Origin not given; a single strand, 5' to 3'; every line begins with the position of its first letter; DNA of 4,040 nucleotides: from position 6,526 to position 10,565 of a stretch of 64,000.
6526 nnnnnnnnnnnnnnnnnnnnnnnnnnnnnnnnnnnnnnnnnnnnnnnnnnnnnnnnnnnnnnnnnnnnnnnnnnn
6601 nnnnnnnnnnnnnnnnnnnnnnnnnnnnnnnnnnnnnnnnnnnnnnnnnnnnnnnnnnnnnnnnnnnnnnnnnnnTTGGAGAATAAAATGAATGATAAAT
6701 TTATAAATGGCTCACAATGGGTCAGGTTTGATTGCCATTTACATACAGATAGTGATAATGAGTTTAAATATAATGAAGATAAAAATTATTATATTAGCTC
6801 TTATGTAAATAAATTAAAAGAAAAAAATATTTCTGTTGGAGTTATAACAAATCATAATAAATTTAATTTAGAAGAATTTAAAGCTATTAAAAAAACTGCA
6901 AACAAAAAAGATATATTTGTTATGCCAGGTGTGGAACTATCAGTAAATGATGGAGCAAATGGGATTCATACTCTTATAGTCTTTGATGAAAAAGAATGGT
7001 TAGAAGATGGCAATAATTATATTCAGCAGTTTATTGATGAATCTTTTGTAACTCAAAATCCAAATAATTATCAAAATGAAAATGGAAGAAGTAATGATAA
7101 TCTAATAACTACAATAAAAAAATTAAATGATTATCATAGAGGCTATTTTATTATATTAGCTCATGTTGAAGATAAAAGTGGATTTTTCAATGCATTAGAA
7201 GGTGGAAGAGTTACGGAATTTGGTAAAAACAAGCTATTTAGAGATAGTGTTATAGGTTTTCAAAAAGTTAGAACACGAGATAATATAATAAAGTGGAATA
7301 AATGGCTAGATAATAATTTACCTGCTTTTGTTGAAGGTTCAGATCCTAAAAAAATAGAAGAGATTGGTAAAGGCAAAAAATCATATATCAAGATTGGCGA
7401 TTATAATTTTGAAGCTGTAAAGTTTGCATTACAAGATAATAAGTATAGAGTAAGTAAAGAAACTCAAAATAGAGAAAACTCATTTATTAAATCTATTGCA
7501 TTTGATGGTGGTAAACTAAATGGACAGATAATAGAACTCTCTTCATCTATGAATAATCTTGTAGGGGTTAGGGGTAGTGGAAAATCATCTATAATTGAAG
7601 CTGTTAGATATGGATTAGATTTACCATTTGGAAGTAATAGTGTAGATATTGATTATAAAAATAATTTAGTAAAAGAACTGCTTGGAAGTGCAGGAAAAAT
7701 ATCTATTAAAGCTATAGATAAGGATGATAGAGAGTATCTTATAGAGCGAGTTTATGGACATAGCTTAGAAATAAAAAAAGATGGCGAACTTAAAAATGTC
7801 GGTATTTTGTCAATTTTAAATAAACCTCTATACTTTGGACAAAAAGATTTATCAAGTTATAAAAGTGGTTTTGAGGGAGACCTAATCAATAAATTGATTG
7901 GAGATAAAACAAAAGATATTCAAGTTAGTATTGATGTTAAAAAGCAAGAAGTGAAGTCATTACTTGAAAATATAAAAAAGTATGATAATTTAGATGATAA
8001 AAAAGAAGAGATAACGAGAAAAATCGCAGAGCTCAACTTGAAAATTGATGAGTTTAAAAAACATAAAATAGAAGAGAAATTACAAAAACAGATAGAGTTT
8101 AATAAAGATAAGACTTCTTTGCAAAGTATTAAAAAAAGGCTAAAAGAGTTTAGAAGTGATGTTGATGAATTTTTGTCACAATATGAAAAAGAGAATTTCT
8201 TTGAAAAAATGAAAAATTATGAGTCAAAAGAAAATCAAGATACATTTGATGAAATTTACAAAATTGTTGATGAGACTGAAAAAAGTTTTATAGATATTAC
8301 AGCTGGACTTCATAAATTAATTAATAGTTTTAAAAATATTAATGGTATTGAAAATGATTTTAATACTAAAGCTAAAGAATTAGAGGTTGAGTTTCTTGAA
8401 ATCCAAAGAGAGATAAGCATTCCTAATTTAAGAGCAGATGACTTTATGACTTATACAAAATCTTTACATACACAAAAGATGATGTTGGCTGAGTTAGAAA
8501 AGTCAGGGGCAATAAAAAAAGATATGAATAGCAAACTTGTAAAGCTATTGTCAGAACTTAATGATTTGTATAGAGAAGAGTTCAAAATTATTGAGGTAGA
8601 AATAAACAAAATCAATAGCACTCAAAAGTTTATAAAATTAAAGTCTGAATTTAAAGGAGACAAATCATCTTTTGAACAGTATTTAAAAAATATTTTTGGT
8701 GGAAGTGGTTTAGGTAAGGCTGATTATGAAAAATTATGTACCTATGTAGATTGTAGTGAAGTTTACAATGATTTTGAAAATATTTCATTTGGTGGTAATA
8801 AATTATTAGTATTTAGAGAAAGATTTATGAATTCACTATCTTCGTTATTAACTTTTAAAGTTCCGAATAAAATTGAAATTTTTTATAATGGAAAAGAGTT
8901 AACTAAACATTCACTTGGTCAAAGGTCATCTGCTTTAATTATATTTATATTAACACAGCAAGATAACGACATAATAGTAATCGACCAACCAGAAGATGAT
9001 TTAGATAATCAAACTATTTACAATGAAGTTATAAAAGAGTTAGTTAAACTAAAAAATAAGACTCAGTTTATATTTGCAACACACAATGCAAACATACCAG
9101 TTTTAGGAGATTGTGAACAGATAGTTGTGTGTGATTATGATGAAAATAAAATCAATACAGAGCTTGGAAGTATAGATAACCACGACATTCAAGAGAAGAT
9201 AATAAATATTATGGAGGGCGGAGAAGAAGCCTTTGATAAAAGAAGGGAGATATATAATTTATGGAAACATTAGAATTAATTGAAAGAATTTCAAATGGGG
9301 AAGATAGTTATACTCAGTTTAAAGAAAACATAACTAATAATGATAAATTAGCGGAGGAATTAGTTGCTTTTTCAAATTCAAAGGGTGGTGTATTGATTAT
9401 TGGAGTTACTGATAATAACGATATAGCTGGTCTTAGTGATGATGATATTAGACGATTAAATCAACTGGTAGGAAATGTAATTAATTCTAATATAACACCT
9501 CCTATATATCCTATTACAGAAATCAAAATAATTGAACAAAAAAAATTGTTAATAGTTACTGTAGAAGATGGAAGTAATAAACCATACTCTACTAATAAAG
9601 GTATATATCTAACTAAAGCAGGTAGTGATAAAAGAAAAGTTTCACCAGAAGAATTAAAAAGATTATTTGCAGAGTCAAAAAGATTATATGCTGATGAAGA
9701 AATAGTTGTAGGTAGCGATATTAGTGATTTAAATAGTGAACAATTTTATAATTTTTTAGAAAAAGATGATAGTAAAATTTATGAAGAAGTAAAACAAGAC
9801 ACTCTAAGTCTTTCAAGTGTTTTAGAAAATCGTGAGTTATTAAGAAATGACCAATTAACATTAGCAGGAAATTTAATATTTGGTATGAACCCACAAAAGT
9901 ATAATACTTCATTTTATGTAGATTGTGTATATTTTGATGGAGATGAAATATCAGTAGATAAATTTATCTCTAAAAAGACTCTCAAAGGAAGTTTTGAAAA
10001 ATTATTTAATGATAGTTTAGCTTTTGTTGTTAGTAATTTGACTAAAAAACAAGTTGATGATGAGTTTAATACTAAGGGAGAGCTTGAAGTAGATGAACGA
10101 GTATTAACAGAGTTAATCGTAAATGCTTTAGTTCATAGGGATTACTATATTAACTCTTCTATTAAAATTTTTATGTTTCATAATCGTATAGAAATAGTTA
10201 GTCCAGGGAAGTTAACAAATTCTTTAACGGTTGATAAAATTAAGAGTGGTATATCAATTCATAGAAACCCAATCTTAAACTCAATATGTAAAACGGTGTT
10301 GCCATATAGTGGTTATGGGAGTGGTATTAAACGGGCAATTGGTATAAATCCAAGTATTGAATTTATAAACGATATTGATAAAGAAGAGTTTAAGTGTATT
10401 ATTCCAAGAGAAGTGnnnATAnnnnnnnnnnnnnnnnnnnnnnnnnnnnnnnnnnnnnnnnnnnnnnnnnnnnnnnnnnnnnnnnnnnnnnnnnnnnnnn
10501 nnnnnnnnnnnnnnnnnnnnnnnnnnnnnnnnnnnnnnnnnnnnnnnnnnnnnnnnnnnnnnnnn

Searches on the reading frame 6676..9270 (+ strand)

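Call 17: search_protein_families(library=pfam, proteins=[window:6676-9270:+], max_evalue=0.001)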
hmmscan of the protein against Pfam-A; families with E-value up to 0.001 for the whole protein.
window:6676-9270:+ (865 aa): 3 families
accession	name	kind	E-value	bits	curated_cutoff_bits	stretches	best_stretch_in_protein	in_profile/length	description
PF02463.25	SMC_N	-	6.4e-06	26.2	40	1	284-314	18-48/220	RecF/RecN/SMC N terminal domain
PF13476.12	AAA_23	-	3e-05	25.2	27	1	282-489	11-200/201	AAA domain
PF02811.25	PHP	-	0.00065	20.5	26.4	0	20-122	2-94/164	PHP domain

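Call 77: search_protein_families(library=padloc, proteins=[window:6676-9270:+], max_evalue=0.00001)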
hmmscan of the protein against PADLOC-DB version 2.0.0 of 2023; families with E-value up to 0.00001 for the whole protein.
window:6676-9270:+ (865 aa): 4 families
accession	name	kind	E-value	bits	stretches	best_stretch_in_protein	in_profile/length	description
PDLC02208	Ppl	-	4.2e-37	125.7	2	741-857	773-889/894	-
PDLC04678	PDC-M49A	-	3.3e-17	60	2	17-311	4-258/681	-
PDLC04680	PDC-M49A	-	2.2e-12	44.4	1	18-310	4-251/674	-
PDLC04135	mad3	-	3.7e-07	28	0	282-825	14-343/374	mads_3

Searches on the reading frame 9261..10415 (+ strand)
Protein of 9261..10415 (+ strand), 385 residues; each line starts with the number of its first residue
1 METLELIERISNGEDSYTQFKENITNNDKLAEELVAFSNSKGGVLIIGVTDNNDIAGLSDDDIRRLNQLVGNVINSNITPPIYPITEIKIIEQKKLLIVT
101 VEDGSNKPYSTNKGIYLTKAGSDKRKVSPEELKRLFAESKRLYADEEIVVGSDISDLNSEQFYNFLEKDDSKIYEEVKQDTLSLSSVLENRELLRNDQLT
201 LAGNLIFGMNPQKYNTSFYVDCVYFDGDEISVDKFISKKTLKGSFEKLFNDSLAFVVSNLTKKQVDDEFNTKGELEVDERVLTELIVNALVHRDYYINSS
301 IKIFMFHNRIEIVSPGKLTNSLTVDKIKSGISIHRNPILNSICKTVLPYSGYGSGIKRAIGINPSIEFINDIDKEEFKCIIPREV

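Call 17: search_protein_families(library=pfam, proteins=[window:9261-10415:+], max_evalue=0.001)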
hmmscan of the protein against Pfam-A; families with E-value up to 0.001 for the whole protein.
window:9261-10415:+ (385 aa): 2 families
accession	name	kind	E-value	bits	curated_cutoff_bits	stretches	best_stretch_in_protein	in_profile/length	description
PF04326.19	SLFN_AlbA_2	-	5.6e-24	85.4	25.3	1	14-127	1-117/118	Schlafen, AlbA_2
PF13749.12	HATPase_c_4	-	2.5e-12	47.1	26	1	299-360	2-65/89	Putative ATP-dependent DNA helicase recG C-terminal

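Call 77: search_protein_families(library=padloc, proteins=[window:9261-10415:+], max_evalue=0.00001)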
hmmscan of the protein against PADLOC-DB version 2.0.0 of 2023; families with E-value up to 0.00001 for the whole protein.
window:9261-10415:+ (385 aa): 3 families
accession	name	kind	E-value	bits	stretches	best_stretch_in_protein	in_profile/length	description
PDLC02394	pAgo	-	7.5e-17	58.4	1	27-320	54-358/1121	-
PDLC02402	Aga_SIR2-PNTD1-PNTD2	-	2.5e-11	40.5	1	181-323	349-488/876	Class I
PDLC02418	Aga_SIR2-Kinase-PNTD1-PNTD2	-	2.1e-08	30.8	1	280-324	323-367/756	Class I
